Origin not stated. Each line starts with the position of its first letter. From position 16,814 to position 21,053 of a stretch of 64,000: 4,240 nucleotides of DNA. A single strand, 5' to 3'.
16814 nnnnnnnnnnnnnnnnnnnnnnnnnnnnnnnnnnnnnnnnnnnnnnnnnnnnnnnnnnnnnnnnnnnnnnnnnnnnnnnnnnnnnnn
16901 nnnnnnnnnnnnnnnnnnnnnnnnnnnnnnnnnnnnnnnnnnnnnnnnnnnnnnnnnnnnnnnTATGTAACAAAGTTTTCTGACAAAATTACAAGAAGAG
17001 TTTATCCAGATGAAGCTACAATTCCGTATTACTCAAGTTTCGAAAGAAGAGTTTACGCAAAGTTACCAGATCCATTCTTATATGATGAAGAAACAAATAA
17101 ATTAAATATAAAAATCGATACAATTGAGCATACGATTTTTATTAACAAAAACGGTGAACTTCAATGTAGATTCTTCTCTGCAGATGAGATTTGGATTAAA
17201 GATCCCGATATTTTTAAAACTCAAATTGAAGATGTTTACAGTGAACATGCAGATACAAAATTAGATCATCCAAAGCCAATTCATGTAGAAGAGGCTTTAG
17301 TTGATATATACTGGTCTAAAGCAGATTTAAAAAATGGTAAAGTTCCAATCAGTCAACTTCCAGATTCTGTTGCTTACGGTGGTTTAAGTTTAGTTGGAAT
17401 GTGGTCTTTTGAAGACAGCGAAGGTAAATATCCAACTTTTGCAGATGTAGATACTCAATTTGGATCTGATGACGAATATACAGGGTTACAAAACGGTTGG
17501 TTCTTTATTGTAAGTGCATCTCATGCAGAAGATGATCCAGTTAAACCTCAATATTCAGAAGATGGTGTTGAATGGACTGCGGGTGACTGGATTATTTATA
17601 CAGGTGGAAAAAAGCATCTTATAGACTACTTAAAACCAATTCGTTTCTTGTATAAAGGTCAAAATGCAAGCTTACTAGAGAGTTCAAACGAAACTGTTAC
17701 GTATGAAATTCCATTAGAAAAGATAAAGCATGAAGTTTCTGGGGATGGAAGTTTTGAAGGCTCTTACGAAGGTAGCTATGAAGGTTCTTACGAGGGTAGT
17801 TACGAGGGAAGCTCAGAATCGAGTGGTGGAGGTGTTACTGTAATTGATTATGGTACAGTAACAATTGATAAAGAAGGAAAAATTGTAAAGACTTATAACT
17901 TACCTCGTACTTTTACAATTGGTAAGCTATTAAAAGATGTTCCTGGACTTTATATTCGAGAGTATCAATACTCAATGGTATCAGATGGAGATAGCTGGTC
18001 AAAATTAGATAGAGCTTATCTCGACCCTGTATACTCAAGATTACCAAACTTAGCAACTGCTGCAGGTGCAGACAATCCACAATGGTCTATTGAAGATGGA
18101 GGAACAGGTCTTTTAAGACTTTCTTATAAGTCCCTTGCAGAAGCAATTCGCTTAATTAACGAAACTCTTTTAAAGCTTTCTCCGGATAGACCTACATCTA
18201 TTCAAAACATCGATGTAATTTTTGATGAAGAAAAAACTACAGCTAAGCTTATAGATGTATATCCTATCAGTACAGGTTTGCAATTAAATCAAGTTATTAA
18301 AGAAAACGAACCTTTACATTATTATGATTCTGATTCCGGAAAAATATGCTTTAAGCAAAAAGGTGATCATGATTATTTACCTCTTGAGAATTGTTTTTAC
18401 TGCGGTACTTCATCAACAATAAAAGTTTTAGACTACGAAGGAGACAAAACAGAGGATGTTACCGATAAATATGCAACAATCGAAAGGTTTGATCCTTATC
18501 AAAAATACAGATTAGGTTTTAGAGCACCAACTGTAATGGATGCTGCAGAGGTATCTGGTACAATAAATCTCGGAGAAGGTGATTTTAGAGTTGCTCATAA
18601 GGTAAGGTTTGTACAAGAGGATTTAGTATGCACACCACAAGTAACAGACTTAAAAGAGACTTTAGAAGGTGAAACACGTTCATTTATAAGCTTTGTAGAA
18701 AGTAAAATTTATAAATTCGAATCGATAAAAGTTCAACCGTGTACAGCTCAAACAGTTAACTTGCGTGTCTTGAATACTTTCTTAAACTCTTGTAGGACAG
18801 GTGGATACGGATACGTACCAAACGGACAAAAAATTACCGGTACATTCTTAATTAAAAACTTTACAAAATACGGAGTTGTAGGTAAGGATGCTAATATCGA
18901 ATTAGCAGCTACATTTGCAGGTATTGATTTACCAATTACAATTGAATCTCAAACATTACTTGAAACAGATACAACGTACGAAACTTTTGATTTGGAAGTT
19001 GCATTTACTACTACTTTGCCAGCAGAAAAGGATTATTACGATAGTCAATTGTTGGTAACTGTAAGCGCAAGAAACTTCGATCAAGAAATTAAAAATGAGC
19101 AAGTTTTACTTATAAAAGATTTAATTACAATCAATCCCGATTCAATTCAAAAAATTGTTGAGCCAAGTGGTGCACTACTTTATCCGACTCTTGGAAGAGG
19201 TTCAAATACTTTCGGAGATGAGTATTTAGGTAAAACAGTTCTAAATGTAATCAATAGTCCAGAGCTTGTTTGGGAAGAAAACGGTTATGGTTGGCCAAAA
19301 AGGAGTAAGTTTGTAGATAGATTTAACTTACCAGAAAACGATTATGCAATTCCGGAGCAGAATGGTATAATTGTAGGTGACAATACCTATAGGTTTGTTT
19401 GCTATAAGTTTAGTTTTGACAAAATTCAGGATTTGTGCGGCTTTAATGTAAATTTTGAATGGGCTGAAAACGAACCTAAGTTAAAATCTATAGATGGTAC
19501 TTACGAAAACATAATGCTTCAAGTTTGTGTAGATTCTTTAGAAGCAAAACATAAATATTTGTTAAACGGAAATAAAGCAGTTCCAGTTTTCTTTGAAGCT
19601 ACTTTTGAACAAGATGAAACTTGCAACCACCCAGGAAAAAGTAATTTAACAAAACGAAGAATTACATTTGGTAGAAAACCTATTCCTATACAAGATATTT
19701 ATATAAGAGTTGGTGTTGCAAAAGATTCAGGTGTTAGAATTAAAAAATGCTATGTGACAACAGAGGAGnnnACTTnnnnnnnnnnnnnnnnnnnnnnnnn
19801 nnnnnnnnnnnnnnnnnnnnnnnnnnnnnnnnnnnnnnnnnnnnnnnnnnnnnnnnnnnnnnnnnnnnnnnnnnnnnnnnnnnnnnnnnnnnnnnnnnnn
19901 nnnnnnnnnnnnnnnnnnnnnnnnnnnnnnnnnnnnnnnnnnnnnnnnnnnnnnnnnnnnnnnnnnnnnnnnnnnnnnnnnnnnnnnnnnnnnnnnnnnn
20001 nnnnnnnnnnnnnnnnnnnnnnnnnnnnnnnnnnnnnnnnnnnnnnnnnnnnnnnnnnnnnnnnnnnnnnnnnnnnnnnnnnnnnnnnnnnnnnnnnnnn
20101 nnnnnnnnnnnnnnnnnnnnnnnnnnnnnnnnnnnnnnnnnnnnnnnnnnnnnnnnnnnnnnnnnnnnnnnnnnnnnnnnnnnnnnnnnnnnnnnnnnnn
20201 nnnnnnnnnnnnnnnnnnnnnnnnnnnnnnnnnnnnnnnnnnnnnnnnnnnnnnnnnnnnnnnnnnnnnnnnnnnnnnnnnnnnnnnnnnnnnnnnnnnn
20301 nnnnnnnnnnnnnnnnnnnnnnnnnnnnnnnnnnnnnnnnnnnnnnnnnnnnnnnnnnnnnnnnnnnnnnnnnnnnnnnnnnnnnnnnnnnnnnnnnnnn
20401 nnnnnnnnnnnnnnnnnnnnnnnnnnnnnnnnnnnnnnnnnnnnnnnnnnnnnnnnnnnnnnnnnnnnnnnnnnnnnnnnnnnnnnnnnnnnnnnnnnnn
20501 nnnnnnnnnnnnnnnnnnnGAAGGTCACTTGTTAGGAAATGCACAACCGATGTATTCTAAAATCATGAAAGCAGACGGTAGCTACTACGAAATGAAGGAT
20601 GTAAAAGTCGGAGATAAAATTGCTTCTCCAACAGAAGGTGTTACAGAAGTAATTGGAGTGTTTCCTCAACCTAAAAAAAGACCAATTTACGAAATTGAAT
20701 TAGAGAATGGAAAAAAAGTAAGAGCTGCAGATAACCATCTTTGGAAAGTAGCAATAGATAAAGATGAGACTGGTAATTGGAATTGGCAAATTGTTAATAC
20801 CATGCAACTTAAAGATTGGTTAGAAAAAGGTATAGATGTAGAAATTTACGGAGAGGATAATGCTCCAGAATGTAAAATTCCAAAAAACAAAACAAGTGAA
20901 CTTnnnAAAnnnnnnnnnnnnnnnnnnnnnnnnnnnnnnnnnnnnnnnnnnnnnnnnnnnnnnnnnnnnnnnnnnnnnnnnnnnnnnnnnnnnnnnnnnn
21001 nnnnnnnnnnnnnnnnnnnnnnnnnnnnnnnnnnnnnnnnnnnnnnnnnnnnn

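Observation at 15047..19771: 1574-aa tail-fibre-like protein combining a pectate-lyase-type beta-helix with a perfect (GSYE)4 repeat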

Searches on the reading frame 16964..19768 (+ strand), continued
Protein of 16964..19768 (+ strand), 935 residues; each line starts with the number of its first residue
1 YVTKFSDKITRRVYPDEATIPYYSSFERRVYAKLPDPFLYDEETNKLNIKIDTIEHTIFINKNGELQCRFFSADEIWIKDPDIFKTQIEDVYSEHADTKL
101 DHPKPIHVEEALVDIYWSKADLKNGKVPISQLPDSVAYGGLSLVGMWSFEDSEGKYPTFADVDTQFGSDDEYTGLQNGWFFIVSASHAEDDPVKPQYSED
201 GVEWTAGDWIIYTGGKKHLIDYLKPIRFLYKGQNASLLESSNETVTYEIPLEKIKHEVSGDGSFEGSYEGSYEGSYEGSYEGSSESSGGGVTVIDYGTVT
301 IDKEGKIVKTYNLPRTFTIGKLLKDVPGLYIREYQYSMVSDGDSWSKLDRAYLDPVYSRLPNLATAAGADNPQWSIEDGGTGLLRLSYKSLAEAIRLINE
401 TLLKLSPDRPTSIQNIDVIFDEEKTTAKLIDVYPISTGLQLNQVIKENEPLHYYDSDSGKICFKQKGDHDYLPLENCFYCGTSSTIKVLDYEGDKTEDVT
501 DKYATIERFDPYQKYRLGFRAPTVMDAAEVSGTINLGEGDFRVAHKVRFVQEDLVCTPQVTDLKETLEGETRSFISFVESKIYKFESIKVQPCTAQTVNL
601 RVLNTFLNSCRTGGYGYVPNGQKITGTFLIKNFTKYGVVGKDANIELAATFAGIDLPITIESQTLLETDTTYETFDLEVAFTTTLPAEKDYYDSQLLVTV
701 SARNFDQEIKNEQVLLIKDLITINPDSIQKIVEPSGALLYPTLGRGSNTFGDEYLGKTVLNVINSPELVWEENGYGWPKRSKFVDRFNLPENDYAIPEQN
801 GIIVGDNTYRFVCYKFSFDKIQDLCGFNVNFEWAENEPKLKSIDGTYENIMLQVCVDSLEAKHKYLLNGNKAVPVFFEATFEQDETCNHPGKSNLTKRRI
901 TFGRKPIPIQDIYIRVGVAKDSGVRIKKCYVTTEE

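Call 67: search_protein_families(library=phrogs, proteins=[P0230, P0231, P0234, P0235, P0236, P0237, P0228, P0219, P0217], max_evalue=0.00001)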
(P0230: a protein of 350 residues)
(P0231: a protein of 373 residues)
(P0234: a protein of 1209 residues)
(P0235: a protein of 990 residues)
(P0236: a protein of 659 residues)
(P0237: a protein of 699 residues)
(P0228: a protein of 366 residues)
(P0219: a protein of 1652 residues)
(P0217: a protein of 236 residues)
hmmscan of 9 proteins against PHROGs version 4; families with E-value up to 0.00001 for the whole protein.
P0230 (350 aa): 4 families
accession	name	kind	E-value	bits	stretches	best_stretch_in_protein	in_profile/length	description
phrog_13892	-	tail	6.8e-09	36.2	1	93-200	472-568/676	minor tail protein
phrog_29238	-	unknown function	1.3e-07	30.9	1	104-206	426-519/997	-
phrog_2824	-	head and packaging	6.4e-07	28.7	0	34-110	203-275/1151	virion structural protein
phrog_31460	-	tail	2.5e-06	28.2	1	93-200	64-159/288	tail protein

P0231 (373 aa): 0 families

P0234 (1209 aa): 4 families
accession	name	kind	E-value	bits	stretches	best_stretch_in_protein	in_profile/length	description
phrog_2824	-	head and packaging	8.8e-11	41.5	1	364-425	748-800/1151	virion structural protein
phrog_25379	-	tail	5e-09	36.8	0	387-470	128-213/384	tail protein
phrog_20057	-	unknown function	1.8e-08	32.9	1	734-864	590-715/2265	-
phrog_2952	-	tail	3.8e-07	30.4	0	350-388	201-238/488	minor tail protein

P0235 (990 aa): 39 families (the best 25 are shown)
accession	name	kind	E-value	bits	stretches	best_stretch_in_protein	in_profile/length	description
phrog_13892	-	tail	1.1e-132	445.3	9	732-885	472-627/676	minor tail protein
phrog_38707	-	unknown function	1.2e-120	405.2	9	513-609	394-493/675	-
phrog_35419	-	tail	3.4e-113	380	7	233-381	61-209/414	tail fiber protein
phrog_5207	-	unknown function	9.8e-101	339.2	9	158-289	389-514/689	-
phrog_8780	-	tail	2.1e-97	328.1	9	428-599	330-502/755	minor tail protein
phrog_2952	-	tail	1.7e-89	302.1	6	388-453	174-239/488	minor tail protein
phrog_30593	-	unknown function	1.8e-89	301.2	9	224-280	86-141/322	-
phrog_24919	-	tail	1.5e-77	262.2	4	45-158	44-149/402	tail fiber protein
phrog_38418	-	unknown function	1.7e-74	252.5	5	62-279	110-323/472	-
phrog_23595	-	tail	8.1e-67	227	3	720-852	251-379/440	minor tail protein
phrog_8078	-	head and packaging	2.9e-59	202.1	6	223-278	438-493/1392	virion structural protein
phrog_33513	-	unknown function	5.5e-59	201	6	70-105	553-588/1042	-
phrog_24819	-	unknown function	2.7e-52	178.9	5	296-434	16-139/823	-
phrog_7449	-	unknown function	5.6e-52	177.8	4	180-279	372-475/1714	-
phrog_3030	-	unknown function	3.9e-48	165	3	666-723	104-161/272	-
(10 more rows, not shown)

P0236 (659 aa): 3 families
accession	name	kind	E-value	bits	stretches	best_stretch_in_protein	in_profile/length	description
phrog_2824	-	head and packaging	6.9e-15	55.1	0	206-255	220-270/1151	virion structural protein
phrog_2952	-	tail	8.5e-09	35.9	0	128-196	187-255/488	minor tail protein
phrog_26941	-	tail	3.3e-07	30.4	0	222-254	270-302/603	tail protein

P0237 (699 aa): 34 families (the best 25 are shown)
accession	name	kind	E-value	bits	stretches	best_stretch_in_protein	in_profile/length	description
phrog_38707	-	unknown function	5e-72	244.5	5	281-405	397-542/675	-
phrog_2952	-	tail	5e-60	204.9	5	287-372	187-270/488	minor tail protein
phrog_35419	-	tail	1.1e-52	180.7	4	282-449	66-211/414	tail fiber protein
phrog_38418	-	unknown function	8.9e-47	161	3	212-445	89-320/472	-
phrog_13892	-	tail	2.9e-45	156.5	3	494-599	563-669/676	minor tail protein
phrog_23595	-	tail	7.2e-42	144.8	2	49-221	252-417/440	minor tail protein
phrog_8780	-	tail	7.6e-42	144.4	3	495-598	427-528/755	minor tail protein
phrog_5207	-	unknown function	3.2e-37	129.3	3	494-535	469-510/689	-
phrog_30593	-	unknown function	5.1e-37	128.8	3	199-269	67-139/322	-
phrog_24919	-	tail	9.1e-35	121.3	3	226-324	59-150/402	tail fiber protein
phrog_33513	-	unknown function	2.1e-34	119.6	2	263-320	523-583/1042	-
phrog_24819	-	unknown function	6e-32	111.6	3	132-188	91-147/823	-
phrog_15439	-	other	5.7e-28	99.6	2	311-383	40-113/290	peptidase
phrog_8078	-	head and packaging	1.8e-23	83.5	0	227-263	451-487/1392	virion structural protein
phrog_25620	-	tail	1.2e-22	81.7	1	141-251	227-284/348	tail collar fiber protein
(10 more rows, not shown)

P0228 (366 aa): 5 families
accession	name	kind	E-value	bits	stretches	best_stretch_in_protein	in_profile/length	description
phrog_2824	-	head and packaging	3e-14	53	0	130-154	246-270/1151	virion structural protein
phrog_26941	-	tail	4.7e-08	33.2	0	130-153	279-302/603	tail protein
phrog_2952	-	tail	8.2e-08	32.7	0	74-97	213-236/488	minor tail protein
phrog_37900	-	unknown function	4.5e-07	29.7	0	12-41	41-70/633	-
phrog_23595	-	tail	1.9e-06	28.1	0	132-153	253-274/440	minor tail protein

P0219 (1652 aa): 0 families

P0217 (236 aa): 0 families

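Call 76: search_solved_structures(query=A3, max_evalue=1)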
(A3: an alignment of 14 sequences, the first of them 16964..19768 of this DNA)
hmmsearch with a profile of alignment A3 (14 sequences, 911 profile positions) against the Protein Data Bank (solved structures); distinct sequences matched with E-value up to 1: 0.

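Call 90: search_protein_families(library=phrogs, alignment_id=A5, max_evalue=0.001)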
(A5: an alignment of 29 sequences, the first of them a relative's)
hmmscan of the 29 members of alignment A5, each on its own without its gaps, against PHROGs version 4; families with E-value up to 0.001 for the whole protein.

A. member 1, P0173 (1469 aa): 0 families

B. families by the number of members that match (of 29 scanned): 2 families
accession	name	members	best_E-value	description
phrog_8578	-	3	5.4e-29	-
phrog_9417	-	2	0.00062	-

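Call 91: search_protein_families(library=pfam, alignment_id=A5, max_evalue=0.001)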
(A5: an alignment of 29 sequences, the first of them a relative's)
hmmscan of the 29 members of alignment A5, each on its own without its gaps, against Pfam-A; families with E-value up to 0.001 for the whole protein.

A. member 1, P0173 (1469 aa): 0 families

B. families by the number of members that match (of 29 scanned): 0 families

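Call 92: search_dna_similar(collection=phages, query=P0187, mode=protein, max_evalue=0.001, max_rows=10)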
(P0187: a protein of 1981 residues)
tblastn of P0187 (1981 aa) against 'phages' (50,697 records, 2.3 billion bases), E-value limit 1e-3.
Records with a match: 1; places in all: 1; records where one place covers at least 80% of the query: 0.
Best place of each record, by identity: <60% 1.
By first word of the organism name: uncultured 1.
By host as written in the record: - 1.
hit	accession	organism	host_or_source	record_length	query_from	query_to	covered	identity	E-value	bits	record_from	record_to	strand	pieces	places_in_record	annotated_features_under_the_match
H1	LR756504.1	uncultured phage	metagenomic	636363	119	245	6%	30.9%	9e-5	54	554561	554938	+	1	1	record has no annotation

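Call 93: get_annotated_region(hit=H1, flank=7000)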
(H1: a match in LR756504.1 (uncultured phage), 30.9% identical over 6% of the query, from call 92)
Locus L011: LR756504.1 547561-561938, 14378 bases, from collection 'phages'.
description: uncultured phage genome assembly, chromosome: 1.
organism: uncultured phage (NCBI taxid 278008)
taxonomy: Viruses; environmental samples
host: -; source: metagenomic; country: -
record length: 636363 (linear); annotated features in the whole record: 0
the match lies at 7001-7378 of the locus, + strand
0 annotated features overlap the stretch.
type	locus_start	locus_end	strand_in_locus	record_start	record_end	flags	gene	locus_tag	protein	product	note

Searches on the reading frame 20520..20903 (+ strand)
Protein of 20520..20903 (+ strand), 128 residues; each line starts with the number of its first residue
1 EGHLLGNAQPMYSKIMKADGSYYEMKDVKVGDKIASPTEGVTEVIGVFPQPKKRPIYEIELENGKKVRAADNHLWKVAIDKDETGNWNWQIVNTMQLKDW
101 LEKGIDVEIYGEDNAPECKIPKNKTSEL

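Call 53: search_protein_families(library=pfam, proteins=[window:20520-20903:+], max_evalue=1)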
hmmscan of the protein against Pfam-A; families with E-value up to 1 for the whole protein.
window:20520-20903:+ (128 aa): 3 families
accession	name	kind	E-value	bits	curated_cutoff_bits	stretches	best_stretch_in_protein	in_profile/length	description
PF14890.11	Intein_splicing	-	0.0029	17.9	35.8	1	41-81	35-75/155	Intein splicing domain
PF01079.26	Hint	-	0.0036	17.4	29.7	1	13-92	18-103/213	Hint module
PF05203.21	Hom_end_hint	-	0.18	12.2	32.1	1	14-65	7-55/228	Hom_end-associated Hint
